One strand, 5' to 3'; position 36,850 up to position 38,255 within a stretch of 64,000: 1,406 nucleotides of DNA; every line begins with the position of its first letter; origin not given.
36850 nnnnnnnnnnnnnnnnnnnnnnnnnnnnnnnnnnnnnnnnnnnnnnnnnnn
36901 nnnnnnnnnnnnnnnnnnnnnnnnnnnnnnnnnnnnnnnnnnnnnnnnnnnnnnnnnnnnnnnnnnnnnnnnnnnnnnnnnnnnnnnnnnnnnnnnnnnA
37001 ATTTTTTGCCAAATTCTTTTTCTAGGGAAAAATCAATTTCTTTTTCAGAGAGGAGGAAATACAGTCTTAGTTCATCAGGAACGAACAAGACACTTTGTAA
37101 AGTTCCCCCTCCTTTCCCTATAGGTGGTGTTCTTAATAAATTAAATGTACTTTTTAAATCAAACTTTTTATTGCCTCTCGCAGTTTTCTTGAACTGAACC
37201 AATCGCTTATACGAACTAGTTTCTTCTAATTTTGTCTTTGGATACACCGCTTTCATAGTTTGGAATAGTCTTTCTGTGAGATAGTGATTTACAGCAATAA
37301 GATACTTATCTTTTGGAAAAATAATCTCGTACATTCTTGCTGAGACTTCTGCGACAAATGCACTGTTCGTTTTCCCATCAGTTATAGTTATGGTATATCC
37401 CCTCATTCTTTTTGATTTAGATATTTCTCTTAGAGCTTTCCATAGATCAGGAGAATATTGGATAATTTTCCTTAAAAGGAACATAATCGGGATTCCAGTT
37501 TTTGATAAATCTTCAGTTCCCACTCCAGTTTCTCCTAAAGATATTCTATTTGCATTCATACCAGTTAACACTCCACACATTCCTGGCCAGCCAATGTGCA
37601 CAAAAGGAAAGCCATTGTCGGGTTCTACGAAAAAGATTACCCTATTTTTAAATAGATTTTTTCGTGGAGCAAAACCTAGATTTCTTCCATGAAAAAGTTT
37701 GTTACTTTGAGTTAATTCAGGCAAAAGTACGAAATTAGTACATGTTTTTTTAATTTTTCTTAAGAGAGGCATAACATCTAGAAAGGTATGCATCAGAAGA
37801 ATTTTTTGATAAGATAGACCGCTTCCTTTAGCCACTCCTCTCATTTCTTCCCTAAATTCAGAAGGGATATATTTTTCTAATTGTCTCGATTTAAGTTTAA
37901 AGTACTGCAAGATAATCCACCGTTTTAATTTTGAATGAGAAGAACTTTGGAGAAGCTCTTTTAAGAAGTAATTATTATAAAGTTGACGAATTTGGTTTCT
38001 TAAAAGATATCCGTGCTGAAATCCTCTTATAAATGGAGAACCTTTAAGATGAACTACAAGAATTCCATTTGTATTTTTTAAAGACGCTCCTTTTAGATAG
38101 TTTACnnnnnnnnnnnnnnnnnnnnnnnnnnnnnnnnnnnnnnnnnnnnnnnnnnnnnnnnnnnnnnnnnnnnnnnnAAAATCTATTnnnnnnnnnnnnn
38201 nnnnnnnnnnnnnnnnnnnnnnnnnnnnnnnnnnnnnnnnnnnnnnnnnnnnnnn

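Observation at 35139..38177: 1012-aa fusion: C45 Ntn-hydrolase/acyltransferase + alpha/beta-hydrolase passenger domains on a POTRA/Omp85 barrel (type Vd-like architecture with non-patatin cargo)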

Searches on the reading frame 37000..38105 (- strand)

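Call 30: search_solved_structures(query=window:37000-38105:-, max_evalue=1, show_alignments=2)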
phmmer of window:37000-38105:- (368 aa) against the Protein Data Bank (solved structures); distinct sequences matched with E-value up to 1: 5.
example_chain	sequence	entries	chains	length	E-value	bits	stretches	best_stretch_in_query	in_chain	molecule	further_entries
2x1d_A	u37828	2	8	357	1e-05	27.8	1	19-256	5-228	ACYL-COENZYME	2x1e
2x1c_A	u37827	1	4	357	0.00011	24.3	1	19-256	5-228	ACYL-COENZYME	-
6dy3_A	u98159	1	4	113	0.074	15.1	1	72-114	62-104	N-acylethanolamine-hydrolyzing acid amidase alpha-subunit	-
6dxw_A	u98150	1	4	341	0.078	15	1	59-232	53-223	N-acylethanolamine-hydrolyzing acid amidase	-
5kci_A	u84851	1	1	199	0.57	12.2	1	105-156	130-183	Uncharacterized protein YPL067C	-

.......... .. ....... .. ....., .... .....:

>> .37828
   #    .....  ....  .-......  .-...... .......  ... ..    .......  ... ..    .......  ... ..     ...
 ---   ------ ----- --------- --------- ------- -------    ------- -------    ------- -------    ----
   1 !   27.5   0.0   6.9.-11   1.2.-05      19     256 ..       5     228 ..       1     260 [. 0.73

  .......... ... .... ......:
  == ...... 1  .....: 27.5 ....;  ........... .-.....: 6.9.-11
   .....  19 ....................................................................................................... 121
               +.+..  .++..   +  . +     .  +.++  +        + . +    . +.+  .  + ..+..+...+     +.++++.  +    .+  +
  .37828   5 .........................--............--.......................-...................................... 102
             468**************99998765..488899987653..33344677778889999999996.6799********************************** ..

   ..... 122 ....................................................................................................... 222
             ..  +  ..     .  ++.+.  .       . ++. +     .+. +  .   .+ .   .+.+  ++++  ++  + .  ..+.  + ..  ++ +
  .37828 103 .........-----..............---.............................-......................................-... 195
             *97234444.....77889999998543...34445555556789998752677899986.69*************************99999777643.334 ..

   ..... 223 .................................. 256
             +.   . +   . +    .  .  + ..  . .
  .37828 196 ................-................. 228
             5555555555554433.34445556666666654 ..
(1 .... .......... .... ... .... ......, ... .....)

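Call 74: search_solved_structures(query=A5, max_evalue=0.01, show_alignments=0)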
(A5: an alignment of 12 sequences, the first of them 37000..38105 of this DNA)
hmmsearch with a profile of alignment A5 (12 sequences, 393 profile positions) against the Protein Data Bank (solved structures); distinct sequences matched with E-value up to 0.01: 14.
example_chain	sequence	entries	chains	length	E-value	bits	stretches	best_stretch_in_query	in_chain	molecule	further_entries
2x1d_A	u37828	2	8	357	2.2e-23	85.8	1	46-332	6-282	ACYL-COENZYME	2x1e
2x1c_A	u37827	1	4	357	4e-23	84.9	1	46-332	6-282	ACYL-COENZYME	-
5u84_A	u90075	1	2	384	8.9e-13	50.8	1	88-272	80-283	Acid ceramidase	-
6dxw_A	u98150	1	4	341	1.9e-10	43.1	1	93-359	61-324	N-acylethanolamine-hydrolyzing acid amidase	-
5u81_A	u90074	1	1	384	2.3e-10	42.9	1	92-272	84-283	Acid ceramidase isoform b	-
6dy3_B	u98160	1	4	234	2.9e-10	42.6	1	142-360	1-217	N-acylethanolamine-hydrolyzing acid amidase beta-subunit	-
6dxy_B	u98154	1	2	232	1.1e-05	27.5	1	142-256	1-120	N-acylethanolamine-hydrolyzing acid amidase subunit beta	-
6dxz_B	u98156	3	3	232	2.4e-05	26.4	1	146-363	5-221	N-acylethanolamine acid amidase beta-subunit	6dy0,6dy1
5u7z_B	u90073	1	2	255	6.1e-05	25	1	142-275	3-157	Acid ceramidase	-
6dxx_B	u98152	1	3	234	6.2e-05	25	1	145-359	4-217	N-acylethanolamine-hydrolyzing acid amidase subunit beta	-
6mhm_B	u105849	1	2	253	8.2e-05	24.6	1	143-275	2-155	Acid ceramidase subunit beta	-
3gvz_A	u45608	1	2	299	0.00043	22.2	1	139-329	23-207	Uncharacterized protein CV2077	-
6dy2_B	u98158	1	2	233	0.00045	22.2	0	143-252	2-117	N-acylethanolamine acid amidase beta-subunit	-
6dy3_A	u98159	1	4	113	0.0049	18.8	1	92-138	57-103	N-acylethanolamine-hydrolyzing acid amidase alpha-subunit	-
